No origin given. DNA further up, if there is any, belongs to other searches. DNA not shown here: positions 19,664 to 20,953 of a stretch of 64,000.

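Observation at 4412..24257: Unusual rvh-like type IV secretion locus flanked by a novel secreted-protein operon and a eukaryote-like adhesin gene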

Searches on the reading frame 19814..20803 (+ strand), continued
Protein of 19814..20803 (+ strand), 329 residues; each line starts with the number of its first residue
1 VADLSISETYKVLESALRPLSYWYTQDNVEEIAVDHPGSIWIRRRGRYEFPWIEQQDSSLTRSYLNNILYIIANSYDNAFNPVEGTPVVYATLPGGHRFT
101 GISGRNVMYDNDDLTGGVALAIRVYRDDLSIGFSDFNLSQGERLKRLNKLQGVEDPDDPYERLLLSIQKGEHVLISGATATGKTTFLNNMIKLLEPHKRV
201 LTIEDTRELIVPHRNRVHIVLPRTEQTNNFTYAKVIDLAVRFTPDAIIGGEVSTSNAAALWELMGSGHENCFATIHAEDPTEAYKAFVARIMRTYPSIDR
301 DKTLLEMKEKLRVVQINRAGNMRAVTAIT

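Call 51: get_annotated_region(hit=H11, flank=9000)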
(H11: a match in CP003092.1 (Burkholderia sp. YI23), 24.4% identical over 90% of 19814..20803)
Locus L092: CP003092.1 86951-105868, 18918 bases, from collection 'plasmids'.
description: Burkholderia sp. YI23 plasmid byi_3p, complete sequence
organism: Burkholderia sp. YI23 (NCBI taxid 1097668)
taxonomy: Bacteria; Pseudomonadota; Betaproteobacteria; Burkholderiales; Burkholderiaceae; Burkholderia; Burkholderia sp. YI23
host: -; source: -; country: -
typing (MOB-suite, as given by PLSDB): conjugative; replicon rep_cluster_1100; relaxase MOBF; mating-pair formation MPF_T
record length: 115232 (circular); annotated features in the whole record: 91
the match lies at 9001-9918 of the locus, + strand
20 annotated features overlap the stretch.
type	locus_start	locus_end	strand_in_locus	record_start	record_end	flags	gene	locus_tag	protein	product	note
CDS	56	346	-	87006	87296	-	-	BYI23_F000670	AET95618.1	hypothetical protein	-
CDS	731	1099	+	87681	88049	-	virB2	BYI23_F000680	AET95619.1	Type IV secretion system protein VirB2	-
CDS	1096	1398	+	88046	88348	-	virB3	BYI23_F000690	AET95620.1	type IV secretion system VirB3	-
CDS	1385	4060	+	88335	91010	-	virB4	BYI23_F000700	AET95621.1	Type IV secretion system protein VirB4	-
CDS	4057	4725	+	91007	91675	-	virB5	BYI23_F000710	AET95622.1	putative type IV secretion system protein VirB5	-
CDS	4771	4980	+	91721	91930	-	-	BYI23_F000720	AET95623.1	hypothetical protein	-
CDS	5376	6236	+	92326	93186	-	virB6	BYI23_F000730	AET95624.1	Type IV secretory pathway, VirB6 protein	-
CDS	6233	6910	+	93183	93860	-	virB8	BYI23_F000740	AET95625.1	Type IV secretion system protein VirB8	-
CDS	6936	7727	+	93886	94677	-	virB9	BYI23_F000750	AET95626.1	VirB9 protein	-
CDS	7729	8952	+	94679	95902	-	virB10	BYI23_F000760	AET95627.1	Type IV secretion system protein VirB10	-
CDS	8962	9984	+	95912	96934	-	virB11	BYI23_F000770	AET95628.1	type IV secretion system protein VirB11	-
CDS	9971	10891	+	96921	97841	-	virB1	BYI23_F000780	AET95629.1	Type IV secretion system protein VirB1 precursor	-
CDS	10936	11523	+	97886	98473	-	-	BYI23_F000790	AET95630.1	secreted protein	-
CDS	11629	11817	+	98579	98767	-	-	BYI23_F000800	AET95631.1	hypothetical protein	-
CDS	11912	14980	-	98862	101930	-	traC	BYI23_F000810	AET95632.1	putative traC, type IV secretion system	-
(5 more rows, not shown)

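Call 52: get_annotated_region(hit=H24, flank=9000)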
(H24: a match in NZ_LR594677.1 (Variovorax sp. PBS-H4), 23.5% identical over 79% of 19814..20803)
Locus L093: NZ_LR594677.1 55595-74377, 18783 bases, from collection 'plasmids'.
description: Variovorax sp. PBS-H4 plasmid 3
organism: Variovorax sp. PBS-H4 (NCBI taxid 434008)
taxonomy: Bacteria; Pseudomonadota; Betaproteobacteria; Burkholderiales; Comamonadaceae; Variovorax; Variovorax sp. PBS-H4
host: -; source: linuron-contaminated soil; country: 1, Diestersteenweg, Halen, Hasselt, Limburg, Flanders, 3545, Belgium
typing (MOB-suite, as given by PLSDB): conjugative; relaxase MOBP; mating-pair formation MPF_T
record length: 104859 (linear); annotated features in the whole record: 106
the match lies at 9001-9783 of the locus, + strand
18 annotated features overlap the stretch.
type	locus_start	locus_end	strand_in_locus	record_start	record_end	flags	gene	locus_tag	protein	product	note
CDS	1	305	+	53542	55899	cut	topA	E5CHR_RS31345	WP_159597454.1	type I DNA topoisomerase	GO:0006260 - DNA replication [Evidence IEA]; GO:0006265 - DNA topological change [Evidence IEA]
CDS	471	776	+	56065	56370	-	-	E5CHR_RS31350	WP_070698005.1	TrbC/VirB2 family protein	-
CDS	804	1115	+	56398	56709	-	-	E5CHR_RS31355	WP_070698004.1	VirB3 family type IV secretion system protein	-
CDS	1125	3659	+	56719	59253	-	-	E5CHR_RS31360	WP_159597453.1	VirB4 family type IV secretion/conjugal transfer ATPase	-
CDS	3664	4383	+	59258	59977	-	virB5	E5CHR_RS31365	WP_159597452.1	P-type DNA transfer protein VirB5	-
CDS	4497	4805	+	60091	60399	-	-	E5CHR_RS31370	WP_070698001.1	EexN family lipoprotein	-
CDS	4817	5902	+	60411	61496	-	-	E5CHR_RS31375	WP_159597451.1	type IV secretion system protein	-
CDS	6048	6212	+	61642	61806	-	-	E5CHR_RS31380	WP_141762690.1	conjugal transfer protein TraI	-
CDS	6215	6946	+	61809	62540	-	-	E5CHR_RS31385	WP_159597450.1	virB8 family protein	-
CDS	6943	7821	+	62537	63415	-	virB9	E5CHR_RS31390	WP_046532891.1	P-type conjugative transfer protein VirB9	-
CDS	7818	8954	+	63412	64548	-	virB10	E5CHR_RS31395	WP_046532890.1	type IV secretion system protein VirB10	-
CDS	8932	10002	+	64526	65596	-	virB11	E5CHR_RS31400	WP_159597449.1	P-type DNA transfer ATPase VirB11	GO:0044097 - secretion by the type IV secretion system [Evidence IEA]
CDS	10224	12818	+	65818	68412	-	-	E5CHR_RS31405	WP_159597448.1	type IV secretory system conjugative DNA transfer family protein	-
CDS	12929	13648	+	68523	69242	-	-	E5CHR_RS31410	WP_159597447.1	hypothetical protein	-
CDS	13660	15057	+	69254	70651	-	-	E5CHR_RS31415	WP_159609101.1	LPD7 domain-containing protein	-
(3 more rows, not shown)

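Call 53: get_annotated_region(hit=H4, flank=9000)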
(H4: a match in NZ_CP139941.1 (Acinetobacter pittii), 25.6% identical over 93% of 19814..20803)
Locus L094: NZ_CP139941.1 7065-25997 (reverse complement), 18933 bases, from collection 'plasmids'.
description: Acinetobacter pittii strain CARB128 plasmid pCARB128_5
organism: Acinetobacter pittii (NCBI taxid 48296)
taxonomy: Bacteria; Pseudomonadota; Gammaproteobacteria; Moraxellales; Moraxellaceae; Acinetobacter; Acinetobacter pittii
host: -; source: Homo sapiens,cell culture; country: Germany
typing (MOB-suite, as given by PLSDB): conjugative; relaxase MOBQ; mating-pair formation MPF_T
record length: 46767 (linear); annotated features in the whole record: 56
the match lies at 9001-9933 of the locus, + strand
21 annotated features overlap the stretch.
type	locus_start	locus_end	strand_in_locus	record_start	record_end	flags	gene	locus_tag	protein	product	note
CDS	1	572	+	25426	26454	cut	-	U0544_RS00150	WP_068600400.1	hypothetical protein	-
CDS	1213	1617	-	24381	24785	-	-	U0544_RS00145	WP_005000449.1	hypothetical protein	-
CDS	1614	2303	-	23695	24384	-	parA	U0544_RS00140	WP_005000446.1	ParA family partition ATPase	-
CDS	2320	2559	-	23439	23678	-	-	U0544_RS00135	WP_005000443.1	hypothetical protein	-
CDS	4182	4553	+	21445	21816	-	-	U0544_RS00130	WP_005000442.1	hypothetical protein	-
CDS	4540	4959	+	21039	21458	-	-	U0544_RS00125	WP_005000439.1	hypothetical protein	-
CDS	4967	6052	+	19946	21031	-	-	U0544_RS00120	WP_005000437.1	type IV secretion system protein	GO:0030255 - protein secretion by the type IV secretion system [Evidence IEA]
CDS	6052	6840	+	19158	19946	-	-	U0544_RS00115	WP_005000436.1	VirB8/TrbF family protein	-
CDS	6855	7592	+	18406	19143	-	-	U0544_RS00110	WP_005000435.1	TrbG/VirB9 family P-type conjugative transfer protein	-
CDS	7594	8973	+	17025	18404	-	-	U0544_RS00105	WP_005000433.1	TrbI/VirB10 family protein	-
CDS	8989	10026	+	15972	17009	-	virB11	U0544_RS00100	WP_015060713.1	P-type DNA transfer ATPase VirB11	GO:0044097 - secretion by the type IV secretion system [Evidence IEA]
CDS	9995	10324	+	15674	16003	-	-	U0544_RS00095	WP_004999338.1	hypothetical protein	-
CDS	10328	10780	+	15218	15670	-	-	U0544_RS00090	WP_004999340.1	hypothetical protein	-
CDS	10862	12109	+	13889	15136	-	-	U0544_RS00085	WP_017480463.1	lytic transglycosylase domain-containing protein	-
CDS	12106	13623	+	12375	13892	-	-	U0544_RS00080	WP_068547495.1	type IV secretion system DNA-binding domain-containing protein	-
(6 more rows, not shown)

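Call 54: get_annotated_region(hit=H15, flank=10000)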
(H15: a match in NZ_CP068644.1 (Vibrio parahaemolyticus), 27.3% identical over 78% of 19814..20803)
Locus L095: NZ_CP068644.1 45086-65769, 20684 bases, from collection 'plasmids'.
description: Vibrio parahaemolyticus strain VP157 plasmid pVP157-2, complete sequence
organism: Vibrio parahaemolyticus (NCBI taxid 670)
taxonomy: Bacteria; Pseudomonadota; Gammaproteobacteria; Vibrionales; Vibrionaceae; Vibrio; Vibrio parahaemolyticus
host: -; source: Penaeus vannamei; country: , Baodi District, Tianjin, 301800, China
typing (MOB-suite, as given by PLSDB): mobilizable; replicon rep_cluster_1486; relaxase MOBC
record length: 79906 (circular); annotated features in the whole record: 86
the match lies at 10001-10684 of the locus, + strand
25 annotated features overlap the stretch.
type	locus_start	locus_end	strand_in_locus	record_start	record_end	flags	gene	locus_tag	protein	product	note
CDS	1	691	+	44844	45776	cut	-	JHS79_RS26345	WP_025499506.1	Rpn family recombination-promoting nuclease/putative transposase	-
CDS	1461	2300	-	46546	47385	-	-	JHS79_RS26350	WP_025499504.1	hypothetical protein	-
CDS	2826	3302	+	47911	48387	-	-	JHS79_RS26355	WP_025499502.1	hypothetical protein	-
CDS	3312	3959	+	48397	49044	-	elbB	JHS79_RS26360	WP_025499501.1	isoprenoid biosynthesis glyoxalase ElbB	-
CDS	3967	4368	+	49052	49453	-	-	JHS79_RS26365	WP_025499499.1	hypothetical protein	-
CDS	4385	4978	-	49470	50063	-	-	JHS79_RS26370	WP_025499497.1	helix-turn-helix domain-containing protein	-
CDS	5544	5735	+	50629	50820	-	-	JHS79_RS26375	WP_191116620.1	hypothetical protein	-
CDS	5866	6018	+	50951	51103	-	-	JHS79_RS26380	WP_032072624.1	hypothetical protein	-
CDS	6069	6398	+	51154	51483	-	-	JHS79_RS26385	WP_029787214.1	TrbC/VirB2 family protein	-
CDS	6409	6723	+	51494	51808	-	trbD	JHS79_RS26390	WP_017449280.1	conjugal transfer protein TrbD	-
CDS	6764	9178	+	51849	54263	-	-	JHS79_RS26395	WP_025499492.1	DUF87 domain-containing protein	-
CDS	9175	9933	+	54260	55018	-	trbJ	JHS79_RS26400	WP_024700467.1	P-type conjugative transfer protein TrbJ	GO:0009291 - unidirectional conjugation [Evidence IEA]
CDS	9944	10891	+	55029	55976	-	trbB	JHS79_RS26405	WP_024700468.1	P-type conjugative transfer ATPase TrbB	-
CDS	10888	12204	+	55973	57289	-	trbL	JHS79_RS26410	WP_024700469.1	P-type conjugative transfer protein TrbL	GO:0009291 - unidirectional conjugation [Evidence IEA]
CDS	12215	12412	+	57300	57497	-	-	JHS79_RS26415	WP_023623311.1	hypothetical protein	-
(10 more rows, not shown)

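Call 85: search_dna_similar(query=window:19814-20803:+, collection=plasmids, mode=protein, max_rows=15, rows=best, max_evalue=1e-30)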
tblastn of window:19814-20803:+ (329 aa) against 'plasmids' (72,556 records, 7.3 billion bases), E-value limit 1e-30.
Records with a match: 24; places in all: 24; records where one place covers at least 80% of the query: 22.
Best place of each record, by identity: <60% 24.
By first word of the organism name: Rhizobium 9; Candidatus 3; Neorhizobium 2; Agrobacterium 2; Mesorhizobium 2; Microvirga 1; Sphingosinicella 1; Erythrobacter 1; Aminobacter 1; Ensifer 1; and 1 more.
By predicted mobility (MOB-suite, as given by PLSDB): non-mobilizable 18; mobilizable 5; conjugative 1.
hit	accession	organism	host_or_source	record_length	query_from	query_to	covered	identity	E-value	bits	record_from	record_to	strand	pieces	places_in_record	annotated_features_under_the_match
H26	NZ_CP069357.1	Microvirga sp. VF16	Vachellia farnesiana,Cell culture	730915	4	318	96%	40.2%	2e-73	253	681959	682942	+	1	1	ATPase, T2SS/T4P/T4SS family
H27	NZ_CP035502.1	Sphingosinicella sp. BN140058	Cell culture,soil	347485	12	328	96%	37.7%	2e-63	224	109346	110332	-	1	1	ATPase, T2SS/T4P/T4SS family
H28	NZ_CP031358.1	Erythrobacter aureus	marine sediment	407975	12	318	93%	37.4%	4e-59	211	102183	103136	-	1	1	ATPase, T2SS/T4P/T4SS family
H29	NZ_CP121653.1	Rhizobium sp. CB3171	Calliandra calothyrsus,cell culture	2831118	5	328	98%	30.3%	4e-33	136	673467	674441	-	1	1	record has no annotation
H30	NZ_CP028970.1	Aminobacter sp. MSH1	Soil,Dichlobenil-treated soil sampled ...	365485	3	328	99%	30.1%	1e-31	132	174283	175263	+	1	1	virB11: P-type DNA transfer ATPase VirB11 | virB10: type IV secretion system protein VirB10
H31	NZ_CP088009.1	Rhizobium sp. T136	Melilotus albus,Cell culture,root nodule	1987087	13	328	96%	30.7%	2e-32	134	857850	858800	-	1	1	none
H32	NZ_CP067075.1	Rhizobium sp. AB2/73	Phyla canescens,cell culture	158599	13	328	96%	30.7%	4e-32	133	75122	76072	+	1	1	virB11: P-type DNA transfer ATPase VirB11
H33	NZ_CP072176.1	Rhizobium sp. AB2/73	Phyla canescens,cell culture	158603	13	328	96%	30.7%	4e-32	133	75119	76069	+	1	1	virB11: P-type DNA transfer ATPase VirB11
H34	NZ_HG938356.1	Neorhizobium galegae bv. officinalis bv. officinalis str. ...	Galega officinalis root nodule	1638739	10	328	97%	30.2%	3e-31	131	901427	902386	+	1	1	record has no annotation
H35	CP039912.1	Agrobacterium tumefaciens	-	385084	13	328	96%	30.3%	8e-33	135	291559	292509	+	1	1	virB11: P-type DNA transfer ATPase VirB11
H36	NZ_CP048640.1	Rhizobium oryzihabitans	cell,root,the root of rice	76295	8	328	98%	29.8%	1e-31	132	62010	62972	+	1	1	virB11: P-type DNA transfer ATPase VirB11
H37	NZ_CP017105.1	Rhizobium gallicum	Phaseolus vulgaris,Whole ...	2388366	13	328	96%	30.1%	3e-32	134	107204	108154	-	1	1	none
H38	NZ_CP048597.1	Agrobacterium tumefaciens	walnut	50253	13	328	96%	30.0%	2e-31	132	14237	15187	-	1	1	virB11: P-type DNA transfer ATPase VirB11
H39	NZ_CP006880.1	Rhizobium gallicum bv. gallicum R602sp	Phaseolus vulgaris,whole ...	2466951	13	328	96%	29.9%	4e-31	130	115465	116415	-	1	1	record has no annotation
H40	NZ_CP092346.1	Rhizobium gallicum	Phaseolus vulgaris,Cell culture,nodule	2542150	13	328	96%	29.8%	2e-32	134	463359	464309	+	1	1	none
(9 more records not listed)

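Call 87: get_annotated_region(hit=H27, flank=12000)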
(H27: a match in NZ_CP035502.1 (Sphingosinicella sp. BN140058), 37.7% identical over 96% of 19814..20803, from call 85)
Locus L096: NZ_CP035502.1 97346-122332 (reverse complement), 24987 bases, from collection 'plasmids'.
description: Sphingosinicella sp. BN140058 plasmid p1, complete sequence
organism: Sphingosinicella sp. BN140058 (NCBI taxid 1892855)
taxonomy: Bacteria; Pseudomonadota; Alphaproteobacteria; Sphingomonadales; Sphingosinicellaceae; Sphingosinicella; Sphingosinicella sp. BN140058
host: -; source: Cell culture,soil; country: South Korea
typing (MOB-suite, as given by PLSDB): mobilizable; relaxase MOBQ
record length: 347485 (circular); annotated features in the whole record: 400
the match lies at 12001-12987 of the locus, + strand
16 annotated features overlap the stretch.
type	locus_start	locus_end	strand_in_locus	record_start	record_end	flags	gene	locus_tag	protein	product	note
CDS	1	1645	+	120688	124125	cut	-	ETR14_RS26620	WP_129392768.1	MobA/MobL family protein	-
CDS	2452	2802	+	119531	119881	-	-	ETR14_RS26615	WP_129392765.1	hypothetical protein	-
CDS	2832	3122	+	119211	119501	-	-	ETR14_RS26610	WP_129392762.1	hypothetical protein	-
CDS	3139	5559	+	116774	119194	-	-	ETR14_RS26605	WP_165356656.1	hypothetical protein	-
CDS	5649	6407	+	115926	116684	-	-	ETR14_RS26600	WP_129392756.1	hypothetical protein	-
CDS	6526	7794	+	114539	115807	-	-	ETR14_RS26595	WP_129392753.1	hypothetical protein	-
CDS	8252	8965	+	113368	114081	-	-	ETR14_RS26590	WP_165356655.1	type IV secretion system protein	-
CDS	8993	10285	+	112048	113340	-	-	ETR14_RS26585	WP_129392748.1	TrbG/VirB9 family P-type conjugative transfer protein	-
CDS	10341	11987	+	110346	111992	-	-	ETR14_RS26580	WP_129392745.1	TrbI/VirB10 family protein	-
CDS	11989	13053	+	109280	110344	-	-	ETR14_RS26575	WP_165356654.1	ATPase, T2SS/T4P/T4SS family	-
CDS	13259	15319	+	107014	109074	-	-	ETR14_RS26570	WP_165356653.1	type IV secretory system conjugative DNA transfer family protein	-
CDS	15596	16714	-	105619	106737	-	-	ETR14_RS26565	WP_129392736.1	hypothetical protein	-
CDS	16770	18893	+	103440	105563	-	-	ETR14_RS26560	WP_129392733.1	DNA topoisomerase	GO:0006265 - DNA topological change [Evidence IEA]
CDS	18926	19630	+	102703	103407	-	-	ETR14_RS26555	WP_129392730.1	hypothetical protein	-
CDS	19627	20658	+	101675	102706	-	-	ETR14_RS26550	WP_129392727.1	CHC2 zinc finger domain-containing protein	GO:0006260 - DNA replication [Evidence IEA]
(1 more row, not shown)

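Call 88: get_annotated_region(hit=H28, flank=12000)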
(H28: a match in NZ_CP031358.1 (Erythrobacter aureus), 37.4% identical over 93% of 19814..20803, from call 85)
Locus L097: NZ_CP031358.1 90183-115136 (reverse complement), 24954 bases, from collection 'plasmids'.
description: Erythrobacter aureus strain YH-07 plasmid unnamed, complete sequence
organism: Erythrobacter aureus (NCBI taxid 2182384)
taxonomy: Bacteria; Pseudomonadota; Alphaproteobacteria; Sphingomonadales; Erythrobacteraceae; Erythrobacter; Erythrobacter aureus
host: -; source: marine sediment; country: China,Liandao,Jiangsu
typing (MOB-suite, as given by PLSDB): non-mobilizable
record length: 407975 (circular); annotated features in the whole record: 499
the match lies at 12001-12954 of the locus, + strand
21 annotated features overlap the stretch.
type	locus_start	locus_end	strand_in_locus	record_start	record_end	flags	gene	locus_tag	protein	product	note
CDS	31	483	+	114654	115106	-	-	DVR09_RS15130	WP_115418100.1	hypothetical protein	-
CDS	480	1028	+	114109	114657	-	-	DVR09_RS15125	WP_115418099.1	hypothetical protein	-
CDS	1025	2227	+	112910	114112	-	-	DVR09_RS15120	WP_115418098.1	DnaB-like helicase C-terminal domain-containing protein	GO:0006260 - DNA replication [Evidence IEA]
CDS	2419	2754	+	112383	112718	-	-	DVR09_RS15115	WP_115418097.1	TrbC/VirB2 family protein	-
CDS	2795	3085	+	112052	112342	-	-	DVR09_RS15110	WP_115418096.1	hypothetical protein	-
CDS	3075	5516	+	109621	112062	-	-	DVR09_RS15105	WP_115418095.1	VirB4 family type IV secretion system protein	-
CDS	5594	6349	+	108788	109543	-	-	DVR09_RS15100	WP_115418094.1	type IV secretion system protein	-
CDS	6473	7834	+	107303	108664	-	-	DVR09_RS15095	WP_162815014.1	hypothetical protein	-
CDS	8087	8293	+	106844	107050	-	-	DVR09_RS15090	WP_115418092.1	hypothetical protein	-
CDS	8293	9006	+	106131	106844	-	-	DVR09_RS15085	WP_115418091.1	VirB8/TrbF family protein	-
CDS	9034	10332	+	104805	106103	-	-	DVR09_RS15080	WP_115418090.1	TrbG/VirB9 family P-type conjugative transfer protein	-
CDS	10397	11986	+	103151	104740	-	-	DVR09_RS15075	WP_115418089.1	TrbI/VirB10 family protein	-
CDS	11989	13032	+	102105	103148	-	-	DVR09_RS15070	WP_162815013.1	ATPase, T2SS/T4P/T4SS family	-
CDS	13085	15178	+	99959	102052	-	-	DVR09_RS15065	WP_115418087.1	type IV secretory system conjugative DNA transfer family protein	-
CDS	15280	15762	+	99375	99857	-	-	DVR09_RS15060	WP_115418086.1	hypothetical protein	-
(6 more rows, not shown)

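Call 89: search_protein_families(library=pfam, proteins=[L097:5594-6349:+, L096:5649-6407:+, L097:6473-7834:+, L096:6526-7794:+], max_evalue=1)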
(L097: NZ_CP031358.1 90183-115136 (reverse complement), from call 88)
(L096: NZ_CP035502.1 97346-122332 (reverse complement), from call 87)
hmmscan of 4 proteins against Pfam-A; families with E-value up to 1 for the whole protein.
L097:5594-6349:+ (251 aa): 5 families
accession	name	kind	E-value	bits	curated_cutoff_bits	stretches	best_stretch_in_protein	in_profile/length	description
PF07996.16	T4SS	-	6.8e-07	30.3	24.7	1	30-232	1-187/197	Type IV secretion system proteins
PF10057.14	MpsC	-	0.0026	18.3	23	1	26-84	25-83/111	Na+-translocating membrane potential-generating system (MpsC)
PF24615.2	Spectrin_Anc-1_2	-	0.037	14.7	28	1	46-80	36-70/105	Nuclear anchorage protein 1, spectrin repeat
PF05531.17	NPV_P10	-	0.039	14.9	29.8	0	40-83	7-49/75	Nucleopolyhedrovirus P10 protein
PF08651.15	DASH_Duo1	-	0.11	12.8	25.4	0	38-68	15-45/74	DASH complex subunit Duo1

L096:5649-6407:+ (252 aa): 1 family
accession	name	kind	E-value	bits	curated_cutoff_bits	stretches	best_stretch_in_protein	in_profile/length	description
PF07996.16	T4SS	-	0.016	16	24.7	1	27-204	1-156/197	Type IV secretion system proteins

L097:6473-7834:+ (453 aa): 1 family
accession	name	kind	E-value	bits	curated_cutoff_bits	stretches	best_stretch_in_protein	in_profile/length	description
PF12259.13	Baculo_F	-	0.23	10.4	24.1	1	107-151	238-281/609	Baculovirus F protein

L096:6526-7794:+ (422 aa): 2 families
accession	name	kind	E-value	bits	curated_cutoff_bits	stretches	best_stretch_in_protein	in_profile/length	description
PF04447.17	dATP-dGTP_PPHyd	-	0.1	13.3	23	1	262-311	43-92/97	dATP/dGTP pyrophosphohydrolase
PF09720.15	Unstab_antitox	-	0.44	11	23.3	0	301-326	21-46/54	Putative addiction module component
